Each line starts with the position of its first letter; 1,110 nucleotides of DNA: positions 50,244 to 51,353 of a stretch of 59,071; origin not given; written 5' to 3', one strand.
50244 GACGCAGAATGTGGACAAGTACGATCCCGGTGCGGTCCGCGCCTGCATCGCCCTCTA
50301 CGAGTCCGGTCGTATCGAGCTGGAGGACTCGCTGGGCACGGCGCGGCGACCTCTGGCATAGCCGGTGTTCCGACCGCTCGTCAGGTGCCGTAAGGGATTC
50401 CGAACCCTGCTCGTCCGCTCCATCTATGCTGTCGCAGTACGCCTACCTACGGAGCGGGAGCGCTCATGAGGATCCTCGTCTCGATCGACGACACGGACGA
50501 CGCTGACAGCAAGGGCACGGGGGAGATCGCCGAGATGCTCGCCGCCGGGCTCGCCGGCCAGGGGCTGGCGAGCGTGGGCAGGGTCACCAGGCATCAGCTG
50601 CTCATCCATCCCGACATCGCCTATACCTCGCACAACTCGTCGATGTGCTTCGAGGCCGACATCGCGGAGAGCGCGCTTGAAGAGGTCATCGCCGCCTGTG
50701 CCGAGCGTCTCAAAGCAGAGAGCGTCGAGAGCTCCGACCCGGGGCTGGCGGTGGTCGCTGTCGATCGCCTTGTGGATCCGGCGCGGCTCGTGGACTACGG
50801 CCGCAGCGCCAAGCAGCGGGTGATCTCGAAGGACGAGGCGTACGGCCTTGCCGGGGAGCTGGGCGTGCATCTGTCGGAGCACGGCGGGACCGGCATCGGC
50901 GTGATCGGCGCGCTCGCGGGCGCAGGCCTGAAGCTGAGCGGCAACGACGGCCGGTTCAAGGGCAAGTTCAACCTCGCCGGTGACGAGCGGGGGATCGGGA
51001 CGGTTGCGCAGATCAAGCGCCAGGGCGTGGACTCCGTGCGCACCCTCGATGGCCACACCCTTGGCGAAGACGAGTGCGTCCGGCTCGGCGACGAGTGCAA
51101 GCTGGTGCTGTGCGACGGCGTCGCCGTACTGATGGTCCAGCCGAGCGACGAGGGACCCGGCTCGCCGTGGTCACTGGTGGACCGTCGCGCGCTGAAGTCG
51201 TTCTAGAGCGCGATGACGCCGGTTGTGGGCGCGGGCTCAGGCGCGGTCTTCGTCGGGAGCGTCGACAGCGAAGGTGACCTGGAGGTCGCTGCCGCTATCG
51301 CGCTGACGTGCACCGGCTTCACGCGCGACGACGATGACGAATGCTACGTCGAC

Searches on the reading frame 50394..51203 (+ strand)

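Call 24: search_protein_families(library=pfam, proteins=[window:50394-51203:+], max_evalue=0.001)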
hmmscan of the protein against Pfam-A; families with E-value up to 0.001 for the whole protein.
window:50394-51203:+ (270 aa): 1 family
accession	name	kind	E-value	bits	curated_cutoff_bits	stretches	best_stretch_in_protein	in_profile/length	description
PF22641.2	TiaS_TCKD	-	7.8e-05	23.1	27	0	81-159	75-150/156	TiaS TCKD domain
